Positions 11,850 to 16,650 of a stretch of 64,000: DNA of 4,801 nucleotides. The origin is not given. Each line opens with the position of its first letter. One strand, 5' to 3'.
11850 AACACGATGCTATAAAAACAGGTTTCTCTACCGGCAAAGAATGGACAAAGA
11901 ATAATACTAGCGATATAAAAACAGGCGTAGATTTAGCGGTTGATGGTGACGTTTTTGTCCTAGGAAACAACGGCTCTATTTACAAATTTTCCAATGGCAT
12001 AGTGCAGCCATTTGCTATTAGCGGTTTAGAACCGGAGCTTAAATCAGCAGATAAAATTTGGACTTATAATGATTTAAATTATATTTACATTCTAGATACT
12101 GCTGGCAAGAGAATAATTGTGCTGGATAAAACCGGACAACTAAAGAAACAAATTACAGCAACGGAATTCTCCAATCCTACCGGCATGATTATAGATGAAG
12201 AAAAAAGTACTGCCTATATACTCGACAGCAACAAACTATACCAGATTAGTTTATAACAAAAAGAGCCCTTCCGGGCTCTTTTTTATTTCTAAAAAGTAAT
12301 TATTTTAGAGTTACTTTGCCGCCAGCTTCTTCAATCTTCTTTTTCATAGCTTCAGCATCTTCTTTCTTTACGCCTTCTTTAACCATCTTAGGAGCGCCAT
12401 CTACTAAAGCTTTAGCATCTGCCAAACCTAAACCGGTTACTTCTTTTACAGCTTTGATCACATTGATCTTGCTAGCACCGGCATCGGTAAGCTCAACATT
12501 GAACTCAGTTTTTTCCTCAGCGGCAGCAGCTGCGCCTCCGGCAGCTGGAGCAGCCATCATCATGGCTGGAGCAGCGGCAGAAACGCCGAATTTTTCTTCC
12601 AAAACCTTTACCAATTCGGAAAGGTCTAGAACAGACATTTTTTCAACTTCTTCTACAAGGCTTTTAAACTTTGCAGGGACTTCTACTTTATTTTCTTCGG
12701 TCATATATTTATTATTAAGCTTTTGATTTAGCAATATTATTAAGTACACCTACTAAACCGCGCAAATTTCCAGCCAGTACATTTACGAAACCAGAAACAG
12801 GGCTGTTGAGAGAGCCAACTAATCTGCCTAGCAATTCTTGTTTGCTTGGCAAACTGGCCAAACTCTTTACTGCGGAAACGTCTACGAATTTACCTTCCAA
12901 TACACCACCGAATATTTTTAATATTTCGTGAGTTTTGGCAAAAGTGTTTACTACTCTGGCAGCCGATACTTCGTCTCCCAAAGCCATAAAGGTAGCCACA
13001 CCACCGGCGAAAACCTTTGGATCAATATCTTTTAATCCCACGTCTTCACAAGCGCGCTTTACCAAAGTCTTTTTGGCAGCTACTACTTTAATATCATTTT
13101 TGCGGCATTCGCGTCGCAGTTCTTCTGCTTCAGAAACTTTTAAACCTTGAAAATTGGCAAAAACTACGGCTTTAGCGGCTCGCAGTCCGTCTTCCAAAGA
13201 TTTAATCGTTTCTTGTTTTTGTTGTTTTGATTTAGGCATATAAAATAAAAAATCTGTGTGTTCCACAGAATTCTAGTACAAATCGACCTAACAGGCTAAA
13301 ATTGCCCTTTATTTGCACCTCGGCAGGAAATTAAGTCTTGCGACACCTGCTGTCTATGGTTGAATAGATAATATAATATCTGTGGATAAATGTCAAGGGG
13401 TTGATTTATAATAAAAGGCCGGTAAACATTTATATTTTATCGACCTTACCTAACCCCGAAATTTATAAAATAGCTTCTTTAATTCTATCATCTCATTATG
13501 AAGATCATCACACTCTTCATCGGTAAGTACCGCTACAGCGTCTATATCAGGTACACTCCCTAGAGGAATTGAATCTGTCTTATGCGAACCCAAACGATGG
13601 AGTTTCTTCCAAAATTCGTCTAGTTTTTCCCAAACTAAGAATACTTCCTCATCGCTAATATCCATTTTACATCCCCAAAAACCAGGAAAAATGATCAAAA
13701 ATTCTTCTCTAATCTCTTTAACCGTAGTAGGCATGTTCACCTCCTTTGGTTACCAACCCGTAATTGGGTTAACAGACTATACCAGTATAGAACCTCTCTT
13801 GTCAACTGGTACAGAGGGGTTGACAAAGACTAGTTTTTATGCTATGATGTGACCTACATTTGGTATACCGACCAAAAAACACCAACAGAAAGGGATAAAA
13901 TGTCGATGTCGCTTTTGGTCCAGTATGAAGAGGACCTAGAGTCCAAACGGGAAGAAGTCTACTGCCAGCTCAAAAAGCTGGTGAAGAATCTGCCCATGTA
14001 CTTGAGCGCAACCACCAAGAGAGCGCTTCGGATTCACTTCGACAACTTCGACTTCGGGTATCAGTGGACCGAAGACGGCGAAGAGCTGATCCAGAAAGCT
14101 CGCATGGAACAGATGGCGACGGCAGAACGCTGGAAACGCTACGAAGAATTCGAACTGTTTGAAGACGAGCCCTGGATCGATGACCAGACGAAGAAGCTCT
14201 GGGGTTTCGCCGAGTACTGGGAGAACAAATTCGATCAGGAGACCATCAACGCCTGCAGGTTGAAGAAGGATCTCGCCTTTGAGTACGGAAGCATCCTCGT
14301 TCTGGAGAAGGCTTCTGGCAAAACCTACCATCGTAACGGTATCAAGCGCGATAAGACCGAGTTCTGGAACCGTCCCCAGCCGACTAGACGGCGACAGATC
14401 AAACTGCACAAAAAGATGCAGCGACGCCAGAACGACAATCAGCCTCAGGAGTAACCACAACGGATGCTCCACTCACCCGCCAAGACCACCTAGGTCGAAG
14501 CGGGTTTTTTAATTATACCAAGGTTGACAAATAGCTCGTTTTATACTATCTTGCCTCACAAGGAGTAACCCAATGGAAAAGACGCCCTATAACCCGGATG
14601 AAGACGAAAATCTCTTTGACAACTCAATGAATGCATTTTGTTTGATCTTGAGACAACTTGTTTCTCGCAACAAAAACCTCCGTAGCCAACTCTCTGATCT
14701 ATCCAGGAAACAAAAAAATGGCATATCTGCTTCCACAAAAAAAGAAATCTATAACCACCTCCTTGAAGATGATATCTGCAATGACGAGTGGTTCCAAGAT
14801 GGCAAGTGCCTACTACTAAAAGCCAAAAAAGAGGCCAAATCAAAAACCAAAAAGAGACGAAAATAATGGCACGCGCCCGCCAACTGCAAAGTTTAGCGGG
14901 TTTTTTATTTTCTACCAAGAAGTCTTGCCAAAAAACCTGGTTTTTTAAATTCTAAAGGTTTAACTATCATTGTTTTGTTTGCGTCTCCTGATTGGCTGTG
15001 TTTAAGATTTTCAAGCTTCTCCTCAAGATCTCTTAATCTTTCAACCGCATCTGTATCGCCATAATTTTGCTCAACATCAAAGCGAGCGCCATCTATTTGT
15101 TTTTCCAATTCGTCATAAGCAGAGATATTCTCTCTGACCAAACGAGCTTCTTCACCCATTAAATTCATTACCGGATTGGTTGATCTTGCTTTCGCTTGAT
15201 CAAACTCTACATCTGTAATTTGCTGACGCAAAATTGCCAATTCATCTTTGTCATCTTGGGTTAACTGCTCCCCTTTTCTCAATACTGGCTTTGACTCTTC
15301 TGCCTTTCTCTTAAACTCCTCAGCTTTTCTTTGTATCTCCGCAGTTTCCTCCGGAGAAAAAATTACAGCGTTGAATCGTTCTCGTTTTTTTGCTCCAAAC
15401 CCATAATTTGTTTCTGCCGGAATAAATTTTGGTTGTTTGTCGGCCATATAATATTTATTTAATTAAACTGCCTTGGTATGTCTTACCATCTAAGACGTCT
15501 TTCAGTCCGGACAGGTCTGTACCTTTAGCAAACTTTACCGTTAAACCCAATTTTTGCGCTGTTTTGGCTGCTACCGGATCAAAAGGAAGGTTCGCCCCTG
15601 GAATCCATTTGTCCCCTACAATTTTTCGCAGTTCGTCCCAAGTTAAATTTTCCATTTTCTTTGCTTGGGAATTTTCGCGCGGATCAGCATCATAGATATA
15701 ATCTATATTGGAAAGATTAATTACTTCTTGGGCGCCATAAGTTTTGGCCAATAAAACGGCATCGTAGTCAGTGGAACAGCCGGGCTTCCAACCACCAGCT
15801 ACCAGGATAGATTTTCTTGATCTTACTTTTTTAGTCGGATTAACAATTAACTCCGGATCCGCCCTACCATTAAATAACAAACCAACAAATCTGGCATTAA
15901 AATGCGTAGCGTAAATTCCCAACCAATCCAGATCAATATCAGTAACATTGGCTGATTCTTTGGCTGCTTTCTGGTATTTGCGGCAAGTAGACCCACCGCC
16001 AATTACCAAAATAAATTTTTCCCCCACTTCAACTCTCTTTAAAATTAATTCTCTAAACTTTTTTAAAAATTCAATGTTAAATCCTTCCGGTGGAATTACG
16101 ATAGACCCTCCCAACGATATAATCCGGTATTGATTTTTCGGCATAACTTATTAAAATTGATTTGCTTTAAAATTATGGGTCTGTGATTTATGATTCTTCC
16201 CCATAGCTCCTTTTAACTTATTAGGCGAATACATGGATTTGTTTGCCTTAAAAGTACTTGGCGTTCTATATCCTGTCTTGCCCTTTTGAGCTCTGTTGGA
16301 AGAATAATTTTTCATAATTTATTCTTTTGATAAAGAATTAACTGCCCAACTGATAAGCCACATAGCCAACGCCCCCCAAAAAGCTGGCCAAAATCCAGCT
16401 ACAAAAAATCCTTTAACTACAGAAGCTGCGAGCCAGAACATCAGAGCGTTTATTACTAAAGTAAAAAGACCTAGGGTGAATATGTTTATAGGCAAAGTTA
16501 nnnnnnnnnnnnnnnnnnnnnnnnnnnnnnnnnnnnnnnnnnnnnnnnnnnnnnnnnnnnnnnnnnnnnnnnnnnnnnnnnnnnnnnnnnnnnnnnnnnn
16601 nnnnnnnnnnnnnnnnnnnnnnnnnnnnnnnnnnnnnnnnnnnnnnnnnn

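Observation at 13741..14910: Two unrelated small ORFs flanked by homologous promoter and terminator modules (cassette-like architecture)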

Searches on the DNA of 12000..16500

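Call 29: search_rna_families(source=window, start=12000, end=16500, threshold=evalue, max_evalue=1)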
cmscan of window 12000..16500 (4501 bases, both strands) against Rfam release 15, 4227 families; matches with E-value up to 1: 3.
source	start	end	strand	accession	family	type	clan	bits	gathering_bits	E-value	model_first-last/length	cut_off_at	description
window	13238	13377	-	RF00557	L10_leader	Cis-reg; leader;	-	72.8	44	8.3e-11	1-138/138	no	Ribosomal protein L10 leader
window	12256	12317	-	RF02057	STnc40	Gene; sRNA;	-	23.6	45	0.8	1-70/70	no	Salmonella enterica sRNA STnc40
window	12481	12570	-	RF01516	v-snoRNA-1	Gene; snRNA; snoRNA; CD-box;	-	20.5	75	0.84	1-65/65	no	Human herpesvirus 1 small nucleolar RNA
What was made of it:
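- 13238..13377 (-): Ribosomal protein L10 leader, with the rplJ promoter at 13396..13368. It is the left anchor of the variable locus. Rfam RF00557, 72.8 bits, E 8e-11 (call 29).
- Tried and rejected: An Rfam scan of 12000-16500 found only the L10 leader (call 29).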

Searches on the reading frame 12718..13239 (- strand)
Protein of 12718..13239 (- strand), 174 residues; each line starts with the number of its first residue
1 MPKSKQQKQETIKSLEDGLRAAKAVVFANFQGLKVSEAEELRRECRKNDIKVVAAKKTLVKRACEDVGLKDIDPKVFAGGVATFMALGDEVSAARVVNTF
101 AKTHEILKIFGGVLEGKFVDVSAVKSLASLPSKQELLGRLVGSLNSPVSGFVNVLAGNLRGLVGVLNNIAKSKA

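Call 32: find_related_loci(query=window:12718-13239:-, collection=genome_contigs, flank=6000)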
Query window:12718-13239:- (174 aa) in genome_contigs; peptide patterns used: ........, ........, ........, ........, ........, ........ (x = any residue, [..] = any of these).
225 stretches matched a pattern; 60 encode a relative of the query (tblastn E <= 1e-3); 60 distinct loci.
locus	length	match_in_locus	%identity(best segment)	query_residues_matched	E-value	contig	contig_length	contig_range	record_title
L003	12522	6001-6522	96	1-174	6e-108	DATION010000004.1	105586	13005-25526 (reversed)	MAG TPA_asm: Candidatus Udaeobacter sp. isolate SMAG_U15825 k141_56720, whole genome shotgun sequence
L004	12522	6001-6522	93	1-174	4e-105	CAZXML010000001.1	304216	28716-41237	MAG TPA_asm: uncultured Gammaproteobacteria bacterium isolate SRP119689_co1_192 genome assembly, contig: NODE_10_length_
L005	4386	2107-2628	94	1-174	1e-105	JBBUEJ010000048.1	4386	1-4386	MAG: Patescibacteria group bacterium isolate H51-bin093_1 H51_bin093_1_000000000048, whole genome shotgun sequence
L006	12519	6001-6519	87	1-173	2e-99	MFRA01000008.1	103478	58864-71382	MAG: Candidatus Magasanikbacteria bacterium RIFOXYD1_FULL_40_23 rifoxyd1_full_scaffold_96, whole genome shotgun sequence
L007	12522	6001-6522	86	1-174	4e-99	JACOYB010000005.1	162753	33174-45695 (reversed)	MAG: Candidatus Magasanikbacteria bacterium isolate NC_groundwater_168_Ag_S-0.1um_42_11 S4_GD2017_2_S1_scaffold_52, whol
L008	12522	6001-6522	85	1-174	2e-98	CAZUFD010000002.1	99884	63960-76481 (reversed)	MAG TPA_asm: uncultured Gammaproteobacteria bacterium isolate SRP269290_co6_41 genome assembly, contig: NODE_43_length_9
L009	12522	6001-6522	84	1-174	1e-97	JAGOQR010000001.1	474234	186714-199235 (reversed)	MAG: Candidatus Magasanikiibacteriota bacterium isolate Gw_Bodden_bin_243 Gw_Bodden_16_length_474234_cov_13.975457, whol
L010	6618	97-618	82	1-174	9e-96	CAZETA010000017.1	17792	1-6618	MAG TPA_asm: uncultured Gammaproteobacteria bacterium isolate SRP298887_co1_128 genome assembly, contig: NODE_3056_lengt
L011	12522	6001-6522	77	1-174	1e-89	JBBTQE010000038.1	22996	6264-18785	MAG: Patescibacteria group bacterium isolate H43-bin188_1 H43_bin188_1_000000000038, whole genome shotgun sequence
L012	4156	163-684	67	1-174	6e-78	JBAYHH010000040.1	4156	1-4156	MAG: Candidatus Magasanikiibacteriota bacterium isolate SO_2016_GW1_145 scaffold42228_OW334_2016, whole genome shotgun s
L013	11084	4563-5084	66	1-174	8e-76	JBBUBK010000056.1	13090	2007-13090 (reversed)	MAG: Patescibacteria group bacterium isolate H52-bin026_1 H52_bin026_1_000000000056, whole genome shotgun sequence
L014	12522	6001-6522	69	1-174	8e-75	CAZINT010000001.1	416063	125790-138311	MAG TPA_asm: uncultured Gammaproteobacteria bacterium isolate SRP257259_co1_139 genome assembly, contig: NODE_10_length_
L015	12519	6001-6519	67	1-174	1e-74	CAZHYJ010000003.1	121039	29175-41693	MAG TPA_asm: uncultured Gammaproteobacteria bacterium isolate SRP263991_co7_335 genome assembly, contig: NODE_75_length_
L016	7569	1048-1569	67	1-174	1e-74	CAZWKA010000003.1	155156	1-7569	MAG TPA_asm: uncultured Gammaproteobacteria bacterium isolate SRP286056_co1_500 genome assembly, contig: NODE_64_length_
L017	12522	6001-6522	64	1-174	6e-74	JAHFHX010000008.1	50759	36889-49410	MAG: Candidatus Magasanikiibacteriota bacterium isolate nzgw349 NODE_747_length_50760_cov_3.577105, whole genome shotgun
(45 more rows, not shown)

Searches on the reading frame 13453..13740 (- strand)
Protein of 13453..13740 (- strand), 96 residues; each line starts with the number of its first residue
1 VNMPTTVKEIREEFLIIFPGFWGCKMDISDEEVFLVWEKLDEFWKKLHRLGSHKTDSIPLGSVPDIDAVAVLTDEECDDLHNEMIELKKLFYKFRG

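Call 7: search_protein_families(library=pfam, proteins=[window:13453-13740:-], max_evalue=1)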
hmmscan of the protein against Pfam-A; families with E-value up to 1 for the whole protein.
window:13453-13740:- (96 aa): 0 families

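Call 8: search_protein_families(library=phrogs, proteins=[window:13453-13740:-], max_evalue=1)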
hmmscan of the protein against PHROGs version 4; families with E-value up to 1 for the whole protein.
window:13453-13740:- (96 aa): 3 families
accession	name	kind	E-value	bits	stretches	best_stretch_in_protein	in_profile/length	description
phrog_24965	-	unknown function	0.0088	17.2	1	26-56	29-59/69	-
phrog_32351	-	unknown function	0.21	12.6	1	19-39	11-31/52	-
phrog_19463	-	unknown function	0.47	10.7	1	17-76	173-237/419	-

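Call 63: search_protein_families(library=padloc, proteins=[window:13453-13740:-], max_evalue=0.5)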
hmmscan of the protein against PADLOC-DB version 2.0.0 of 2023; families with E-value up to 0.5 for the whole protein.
window:13453-13740:- (96 aa): 0 families

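Call 64: search_protein_families(library=ncbifam, proteins=[window:13453-13740:-], max_evalue=0.5)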
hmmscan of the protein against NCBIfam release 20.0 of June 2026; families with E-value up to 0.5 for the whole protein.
window:13453-13740:- (96 aa): 0 families
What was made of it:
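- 13450..13740 (-): orf96, an acidic 96-aa lineage-specific ORF lying between the rplJ promoter and P1. It is context, not part of the duplicated unit. No family hit (calls 7, 8, 63, 64).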
